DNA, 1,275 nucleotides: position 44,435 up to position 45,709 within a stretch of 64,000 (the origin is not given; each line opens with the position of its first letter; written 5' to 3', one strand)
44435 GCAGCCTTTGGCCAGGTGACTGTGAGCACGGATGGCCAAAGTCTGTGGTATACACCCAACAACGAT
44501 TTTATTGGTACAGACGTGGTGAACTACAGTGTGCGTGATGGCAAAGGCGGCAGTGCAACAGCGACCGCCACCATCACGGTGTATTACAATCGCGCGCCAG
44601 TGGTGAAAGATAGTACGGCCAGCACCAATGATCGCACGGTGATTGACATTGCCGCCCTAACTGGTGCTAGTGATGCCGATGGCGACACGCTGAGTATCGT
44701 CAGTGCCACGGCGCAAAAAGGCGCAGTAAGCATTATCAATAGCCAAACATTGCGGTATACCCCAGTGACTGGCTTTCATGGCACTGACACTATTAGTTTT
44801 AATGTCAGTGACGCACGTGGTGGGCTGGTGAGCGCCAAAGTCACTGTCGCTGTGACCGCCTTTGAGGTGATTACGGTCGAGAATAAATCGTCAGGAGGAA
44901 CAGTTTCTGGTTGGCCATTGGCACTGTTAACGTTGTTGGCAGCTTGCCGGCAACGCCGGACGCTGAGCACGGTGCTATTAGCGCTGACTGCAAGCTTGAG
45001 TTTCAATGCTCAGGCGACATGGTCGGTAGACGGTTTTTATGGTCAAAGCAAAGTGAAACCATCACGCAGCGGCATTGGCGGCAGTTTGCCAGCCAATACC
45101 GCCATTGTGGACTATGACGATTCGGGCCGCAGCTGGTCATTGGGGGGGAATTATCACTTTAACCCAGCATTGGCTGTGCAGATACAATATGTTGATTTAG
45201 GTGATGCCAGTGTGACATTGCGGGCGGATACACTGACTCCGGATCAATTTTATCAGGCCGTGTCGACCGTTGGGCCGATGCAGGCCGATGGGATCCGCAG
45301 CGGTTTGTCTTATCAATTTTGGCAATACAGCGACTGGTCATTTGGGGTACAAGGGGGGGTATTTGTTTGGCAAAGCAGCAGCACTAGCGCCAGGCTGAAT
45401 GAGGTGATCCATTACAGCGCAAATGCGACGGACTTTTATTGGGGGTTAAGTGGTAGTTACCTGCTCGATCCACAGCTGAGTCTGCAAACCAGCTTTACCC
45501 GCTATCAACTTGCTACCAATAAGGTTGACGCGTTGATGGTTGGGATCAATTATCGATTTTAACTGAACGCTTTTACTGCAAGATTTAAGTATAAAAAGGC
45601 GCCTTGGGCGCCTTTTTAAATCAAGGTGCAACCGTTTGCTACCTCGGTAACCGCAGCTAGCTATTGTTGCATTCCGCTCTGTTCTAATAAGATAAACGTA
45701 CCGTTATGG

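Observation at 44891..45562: Giant adhesin ORF reads in frame through a GlyGly-CTERM-like sorting signal into a complete signal peptide plus a small outer-membrane beta-barrel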

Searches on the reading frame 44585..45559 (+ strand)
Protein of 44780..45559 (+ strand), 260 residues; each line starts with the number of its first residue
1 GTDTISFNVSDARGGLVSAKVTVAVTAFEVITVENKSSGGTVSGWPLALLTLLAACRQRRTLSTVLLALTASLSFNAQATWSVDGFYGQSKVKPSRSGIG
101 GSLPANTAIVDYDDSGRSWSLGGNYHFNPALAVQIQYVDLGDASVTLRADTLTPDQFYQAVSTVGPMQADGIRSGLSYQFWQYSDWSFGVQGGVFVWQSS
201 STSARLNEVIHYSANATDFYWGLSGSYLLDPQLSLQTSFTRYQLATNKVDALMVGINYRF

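Call 5: search_protein_families(library=pfam, proteins=[window:44891-45559:+, window:45020-45559:+], max_evalue=1)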
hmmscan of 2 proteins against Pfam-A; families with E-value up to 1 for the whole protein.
window:44891-45559:+ (223 aa): 2 families
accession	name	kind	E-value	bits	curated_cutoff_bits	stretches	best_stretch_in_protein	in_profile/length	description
PF13505.12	OMP_b-brl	-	1.6e-07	32.1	28.7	1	29-223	2-175/175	Outer membrane protein beta-barrel domain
PF01203.25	T2SSN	-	0.024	15.1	29.6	1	5-134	34-166/211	Type II secretion system (T2SS), protein N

window:45020-45559:+ (180 aa): 1 family
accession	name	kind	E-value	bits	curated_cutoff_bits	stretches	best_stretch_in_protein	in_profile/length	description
PF13505.12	OMP_b-brl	-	2.2e-06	28.4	28.7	1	14-180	19-175/175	Outer membrane protein beta-barrel domain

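Call 6: search_protein_families(library=ncbifam, proteins=[window:44891-45559:+, window:45020-45559:+], max_evalue=1)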
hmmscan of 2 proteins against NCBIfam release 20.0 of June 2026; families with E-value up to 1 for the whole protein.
window:44891-45559:+ (223 aa): 1 family
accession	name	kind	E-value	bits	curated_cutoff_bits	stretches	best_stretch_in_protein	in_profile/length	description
TIGR04565.1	OMP_myx_plus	subfamily_domain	0.0071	16.4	60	0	79-101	12-34/161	outer membrane beta-barrel domain-containing protein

window:45020-45559:+ (180 aa): 0 families

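Call 7: find_homologous_proteins(query=window:44780-45559:+, max_evalue=0.001)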
Query window:44780-45559:+ (260 aa): 3 proteins with E <= 0.001 among 2694 candidates.
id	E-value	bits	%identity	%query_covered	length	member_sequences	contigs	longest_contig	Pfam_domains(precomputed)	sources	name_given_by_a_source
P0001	1.7e-82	295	95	53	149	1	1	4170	PF13505.13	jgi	jgi:large repetitive protein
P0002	1.1e-66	243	45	100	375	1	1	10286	PF17963.8,PF17892.8,PF17803.8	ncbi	-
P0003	2.4e-56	209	41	100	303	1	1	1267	PF17963.8,PF17892.8,PF13505.13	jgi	jgi:hypothetical protein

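Call 14: find_encoding_contigs(protein=P0002, flank=10000)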
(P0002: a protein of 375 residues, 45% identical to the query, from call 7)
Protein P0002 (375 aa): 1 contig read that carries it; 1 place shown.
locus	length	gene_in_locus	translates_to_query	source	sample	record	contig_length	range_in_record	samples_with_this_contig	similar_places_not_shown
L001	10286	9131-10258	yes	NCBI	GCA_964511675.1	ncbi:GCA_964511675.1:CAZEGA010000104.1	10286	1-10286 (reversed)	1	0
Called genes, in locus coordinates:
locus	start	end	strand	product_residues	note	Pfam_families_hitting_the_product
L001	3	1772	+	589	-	?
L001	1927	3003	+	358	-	PF05987:DUF898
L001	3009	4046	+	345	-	PF01435:Peptidase_M48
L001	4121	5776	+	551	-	PF01979:Amidohydro_1 (faint), PF07969:Amidohydro_3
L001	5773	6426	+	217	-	-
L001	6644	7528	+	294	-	PF00291:PALP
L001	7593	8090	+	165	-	PF14539:DUF4442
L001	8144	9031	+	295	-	PF00892:EamA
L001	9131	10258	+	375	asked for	PF17963:Big_9 (weak), PF17803:Cadherin_4, PF17892:Cadherin_5, PF17963:Big_9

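Call 15: find_related_loci(query=A1, collection=genome_contigs, flank=10000)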
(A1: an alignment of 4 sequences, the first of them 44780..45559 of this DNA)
Query A1 (260 aa) in genome_contigs; peptide patterns used: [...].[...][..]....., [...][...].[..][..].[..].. (x = any residue, [..] = any of these).
221 stretches matched a pattern; 3 encode a relative of the query (tblastn E <= 1e-3); 3 distinct loci.
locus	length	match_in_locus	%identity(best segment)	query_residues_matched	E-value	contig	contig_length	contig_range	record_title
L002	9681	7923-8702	92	1-260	1e-162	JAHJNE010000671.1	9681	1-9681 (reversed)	MAG: Gammaproteobacteria bacterium isolate Old_saline.mb.89 Old_saline.mb.89_k141_1277142, whole genome shotgun sequence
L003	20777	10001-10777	52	1-260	6e-81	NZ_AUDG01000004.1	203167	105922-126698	Rheinheimera baltica DSM 14885 H595DRAFT_scaffold00004.4_C, whole genome shotgun sequence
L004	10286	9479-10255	45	1-260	2e-65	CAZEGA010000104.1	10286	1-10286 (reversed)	MAG TPA_asm: uncultured Rheinheimera sp. isolate SRP344714_co2_72 genome assembly, contig: NODE_17215_length_10286_cov_3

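Call 34: predict_structure(alignment_id=A3)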
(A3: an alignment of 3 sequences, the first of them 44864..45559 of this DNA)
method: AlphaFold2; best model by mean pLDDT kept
length: 232 residues; sequences in the alignment: 3
mean_pLDDT: 73.8   pTM: 0.68
mean pLDDT of the five models: 73.8, 68.6, 65.6, 57.4, 51.6
residues with pLDDT >= 90: 54; 70-90: 104; 50-70: 30; < 50: 44
segments of 3 or more residues with pLDDT < 50: 8-48, 177-179
pLDDT, mean of each block of 10 residues (from residue 1): 51 40 43 46 47 86 76 75 80 88 88 77 71 72 87 90 90 57 67 94 91 86 92 83
secondary structure, 60 per line:
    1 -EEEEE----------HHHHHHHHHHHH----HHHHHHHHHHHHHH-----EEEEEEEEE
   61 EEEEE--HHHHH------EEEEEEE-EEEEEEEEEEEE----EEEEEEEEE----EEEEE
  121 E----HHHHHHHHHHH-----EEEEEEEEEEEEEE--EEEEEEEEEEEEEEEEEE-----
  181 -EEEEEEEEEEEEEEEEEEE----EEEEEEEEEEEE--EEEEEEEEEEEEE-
elements in order: E2-6 H17-28 H33-46 E52-65 H68-72 E79-85 E87-98 E103-111 E116-121 H126-136 E142-155 E158-175 E182-200 E205-216 E219-231

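Call 36: search_protein_representatives(alignment_id=A3)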
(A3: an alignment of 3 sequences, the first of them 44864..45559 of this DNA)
Query: 3 sequences, 232 profile positions. Proteins with E-value up to 0.001 (for the whole library): 1283; up to 1e-10: 387; up to 1e-30: 56. The best 150 are listed.
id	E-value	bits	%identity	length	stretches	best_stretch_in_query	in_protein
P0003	7.1e-119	411.8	-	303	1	1-232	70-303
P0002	1.3e-117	407.7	-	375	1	1-232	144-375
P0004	2.5e-117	406.8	-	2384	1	1-232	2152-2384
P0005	3.5e-90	317.9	-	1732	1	1-232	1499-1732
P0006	5.3e-88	310.8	-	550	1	1-232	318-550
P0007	1.3e-87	309.5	-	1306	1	1-232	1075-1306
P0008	2.9e-84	298.5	-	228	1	7-232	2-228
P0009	1.3e-79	283.3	-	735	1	1-232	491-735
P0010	4.6e-48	180.1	-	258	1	2-232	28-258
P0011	1.9e-44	168.2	-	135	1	58-192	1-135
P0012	5.3e-44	166.8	-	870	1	1-232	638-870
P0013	3.5e-42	160.8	-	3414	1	4-231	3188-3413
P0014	6.2e-40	153.5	-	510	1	1-232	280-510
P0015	2.8e-39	151.3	-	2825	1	2-232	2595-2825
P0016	3.2e-39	151.1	-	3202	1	3-232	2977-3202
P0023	7.5e-37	143.4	-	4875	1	1-232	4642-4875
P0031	6.7e-36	140.3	-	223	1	35-232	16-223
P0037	2.4e-34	135.2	-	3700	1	1-232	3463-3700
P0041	9.2e-34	133.3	-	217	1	44-232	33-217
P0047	1.7e-32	129.2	-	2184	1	4-232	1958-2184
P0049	1.2e-31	126.4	-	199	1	36-232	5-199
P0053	5.3e-31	124.3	-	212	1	42-232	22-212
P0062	8.4e-30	120.3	-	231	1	33-232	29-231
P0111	1.8e-22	96.4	-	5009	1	7-232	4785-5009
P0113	3.5e-22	95.4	-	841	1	49-232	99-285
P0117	3.8e-22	95.3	-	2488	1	4-232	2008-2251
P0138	3.9e-20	88.7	-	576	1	53-232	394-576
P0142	8.6e-20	87.6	-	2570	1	19-232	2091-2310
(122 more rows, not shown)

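Call 38: fold_search(model_id=the predicted structure, library=pdb)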
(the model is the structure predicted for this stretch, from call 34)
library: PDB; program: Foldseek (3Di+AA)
matches with E <= 10: 1087; with E <= 0.001: 84
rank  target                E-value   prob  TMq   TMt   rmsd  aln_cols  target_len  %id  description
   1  9fzd_A                1.0e-09  1.00  0.57  0.75   3.4       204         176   13  Structure of OmpA-long in complex with nanobody Nb39 (released 2024-07-17)
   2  9fzc_A                1.3e-09  1.00  0.56  0.74   3.6       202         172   14  Structure of OmpA-short in complex with nanobody Nb01 (released 2024-07-17)
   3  9a2m_MODEL_1_A        2.2e-09  1.00  0.56  0.38   4.9       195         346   15  Model of E. coli OmpA by in-cell photo-crosslinking MS and deep learning (released 2023-02-24)
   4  3qra                  1.5e-08  1.00  0.48  0.69   6.4       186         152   17  The crystal structure of Ail, the attachment invasion locus protein of Yersinia pestis (released 2011-11-23)
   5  3qrc_A                2.1e-08  1.00  0.47  0.68   5.2       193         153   16  The crystal structure of Ail, the attachment invasion locus protein of Yersinia pestis, in complex with the heparin an (released 2011-11-23)
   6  3qrc_B                2.3e-08  1.00  0.47  0.67   6.3       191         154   16  The crystal structure of Ail, the attachment invasion locus protein of Yersinia pestis, in complex with the heparin an (released 2011-11-23)
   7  2n2l_MODEL_1_A        2.7e-08  1.00  0.48  0.67   7.0       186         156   17  NMR structure of yersinia pestis ail (attachment invasion locus) in decylphosphocholine micelles calculated wi (released 2015-07-22)
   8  1qj9                  4.7e-08  1.00  0.47  0.69   4.8       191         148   17  CRYSTAL STRUCTURE OF THE OUTER MEMBRANE PROTEIN OMPX FROM ESCHERICHIA COLI (released 1999-10-06)
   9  2m06_MODEL_1_A        2.6e-07  1.00  0.40  0.57   7.7       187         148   18  NMR structure of OmpX in phopspholipid nanodiscs (released 2012-12-12)
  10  1bxw                  4.3e-07  1.00  0.56  0.74   3.8       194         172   14  OUTER MEMBRANE PROTEIN A (OMPA) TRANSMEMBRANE DOMAIN (released 1998-10-14)
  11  1qjp                  5.0e-07  1.00  0.48  0.79   5.6       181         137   14  HIGH RESOLUTION STRUCTURE OF THE OUTER MEMBRANE PROTEIN A (OMPA) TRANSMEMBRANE DOMAIN (released 2000-06-30)
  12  1p4t                  9.0e-07  1.00  0.51  0.74   5.7       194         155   12  Crystal structure of Neisserial surface protein A (NspA) (released 2003-07-22)
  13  7xw0_B                1.2e-06  1.00  0.42  0.38  14.2       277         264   10  Crystal structure of pOmpT (released 2023-05-31)
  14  2x56                  1.8e-06  1.00  0.42  0.37   7.8       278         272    8  Yersinia Pestis Plasminogen Activator Pla (Native) (released 2010-07-28)
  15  9nh1_A                1.9e-06  1.00  0.41  0.38   6.9       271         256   10  In situ cryo-EM structure of porin I of the Legionella Dot/Icm T4SS machine (released 2025-09-17)
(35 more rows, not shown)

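Call 40: find_encoding_contigs(protein=P0049, flank=10000, max_places=4)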
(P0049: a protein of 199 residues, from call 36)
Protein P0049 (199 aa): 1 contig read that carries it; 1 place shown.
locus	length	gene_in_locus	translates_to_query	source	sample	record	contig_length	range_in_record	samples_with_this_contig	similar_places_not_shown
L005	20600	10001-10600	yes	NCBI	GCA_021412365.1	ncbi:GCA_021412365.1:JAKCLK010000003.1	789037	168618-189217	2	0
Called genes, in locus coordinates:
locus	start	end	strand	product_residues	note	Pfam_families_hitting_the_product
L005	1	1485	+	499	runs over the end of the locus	PF00990:GGDEF, PF00563:EAL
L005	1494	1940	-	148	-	PF13279:4HBT_2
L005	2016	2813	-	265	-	PF00497:SBP_bac_3 (weak)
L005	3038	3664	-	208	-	PF00440:TetR_N, PF16925:TetR_C_13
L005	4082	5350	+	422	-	PF25919:BSH_CusB (faint), PF00364:Biotin_lipoyl (faint), PF25917:BSH_RND, PF25973:BSH_CzcB (weak), PF25876:HH_MFP_RND, PF25944:Beta-barrel_RND, PF25954:Beta-barrel_RND_2, PF25967:RND-MFP_C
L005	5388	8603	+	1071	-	PF00873:ACR_tran, PF03176:MMPL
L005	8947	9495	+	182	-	PF04982:TM_HPP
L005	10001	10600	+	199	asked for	PF13505:OMP_b-brl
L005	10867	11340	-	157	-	PF01936:NYN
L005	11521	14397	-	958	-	PF00133:tRNA-synt_1, PF09334:tRNA-synt_1g (weak), PF13603:tRNA-synt_1_2, PF08264:Anticodon_1, PF10458:Val_tRNA-synt_C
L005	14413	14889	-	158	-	PF04364:DNA_pol3_chi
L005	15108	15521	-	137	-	PF00376:MerR, PF13411:MerR_1, PF09278:MerR-DNA-bind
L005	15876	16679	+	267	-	PF01925:TauE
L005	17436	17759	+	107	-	PF15572:Imm45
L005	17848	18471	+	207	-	PF03575:Peptidase_S51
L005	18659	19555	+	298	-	PF12146:Hydrolase_4, PF00561:Abhydrolase_1, PF12697:Abhydrolase_6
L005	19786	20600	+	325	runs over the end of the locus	-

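Call 41: find_encoding_contigs(protein=P0031, flank=10000, max_places=3)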
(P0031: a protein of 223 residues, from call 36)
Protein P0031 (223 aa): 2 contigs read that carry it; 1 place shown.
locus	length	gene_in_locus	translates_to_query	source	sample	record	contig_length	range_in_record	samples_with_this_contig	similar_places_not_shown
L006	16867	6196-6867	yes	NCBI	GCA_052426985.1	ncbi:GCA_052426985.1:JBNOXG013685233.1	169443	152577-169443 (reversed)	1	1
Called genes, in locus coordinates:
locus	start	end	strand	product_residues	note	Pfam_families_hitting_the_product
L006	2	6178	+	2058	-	?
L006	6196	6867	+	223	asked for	PF13505:OMP_b-brl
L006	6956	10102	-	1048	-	PF00873:ACR_tran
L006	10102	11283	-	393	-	PF25917:BSH_RND, PF25973:BSH_CzcB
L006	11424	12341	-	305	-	PF00294:PfkB, PF08543:Phos_pyr_kin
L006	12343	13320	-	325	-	PF01156:IU_nuc_hydro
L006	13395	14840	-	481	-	PF00875:DNA_photolyase, PF03441:FAD_binding_7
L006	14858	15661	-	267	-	PF00376:MerR, PF13411:MerR_1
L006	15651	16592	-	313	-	PF04463:2-thiour_desulf, PF08349:DUF1722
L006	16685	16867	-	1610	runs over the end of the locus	PF00028:Cadherin (faint), PF17803:Cadherin_4 (faint), PF07691:PA14, PF00041:fn3, PF07691:PA14 (weak), PF17892:Cadherin_5, PF17963:Big_9, PF13385:Laminin_G_3, +1 more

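Call 42: find_encoding_contigs(protein=P0041, flank=10000, max_places=3)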
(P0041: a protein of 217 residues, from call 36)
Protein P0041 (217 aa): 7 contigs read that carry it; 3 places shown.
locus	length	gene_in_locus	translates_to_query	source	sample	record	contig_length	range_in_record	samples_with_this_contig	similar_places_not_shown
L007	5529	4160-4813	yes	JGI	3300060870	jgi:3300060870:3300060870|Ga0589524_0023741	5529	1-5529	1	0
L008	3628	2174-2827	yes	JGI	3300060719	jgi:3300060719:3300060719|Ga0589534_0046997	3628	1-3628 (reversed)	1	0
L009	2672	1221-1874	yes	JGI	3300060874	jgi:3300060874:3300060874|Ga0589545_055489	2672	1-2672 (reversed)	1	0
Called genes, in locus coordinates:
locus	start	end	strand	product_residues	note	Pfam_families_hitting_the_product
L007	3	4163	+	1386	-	?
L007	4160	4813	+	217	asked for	PF13505:OMP_b-brl (weak), PF01389:OmpA_membrane (weak)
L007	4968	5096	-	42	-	-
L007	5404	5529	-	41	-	?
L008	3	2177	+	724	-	?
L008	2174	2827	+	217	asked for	PF13505:OMP_b-brl (weak), PF01389:OmpA_membrane (weak)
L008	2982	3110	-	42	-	-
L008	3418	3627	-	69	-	?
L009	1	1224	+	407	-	?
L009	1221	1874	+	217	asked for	PF13505:OMP_b-brl (weak), PF01389:OmpA_membrane (weak)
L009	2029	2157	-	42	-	-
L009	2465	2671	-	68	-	?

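Call 43: find_encoding_contigs(protein=P0053, flank=10000, max_places=3)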
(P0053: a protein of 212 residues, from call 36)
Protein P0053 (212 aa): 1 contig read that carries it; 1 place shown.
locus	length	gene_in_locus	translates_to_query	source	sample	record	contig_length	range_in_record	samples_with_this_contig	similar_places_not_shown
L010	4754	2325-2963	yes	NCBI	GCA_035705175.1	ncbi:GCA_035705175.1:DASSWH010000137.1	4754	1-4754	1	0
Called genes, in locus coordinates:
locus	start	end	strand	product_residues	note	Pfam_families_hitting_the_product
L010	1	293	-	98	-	PF02729:OTCace_N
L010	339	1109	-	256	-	PF00696:AA_kinase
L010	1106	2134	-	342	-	PF01118:Semialdhyde_dh, PF22698:Semialdhyde_dhC_1, PF02774:Semialdhyde_dhC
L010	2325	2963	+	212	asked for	PF13505:OMP_b-brl, PF01389:OmpA_membrane (weak)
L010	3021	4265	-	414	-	PF00390:malic, PF03949:Malic_M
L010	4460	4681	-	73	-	PF01197:Ribosomal_L31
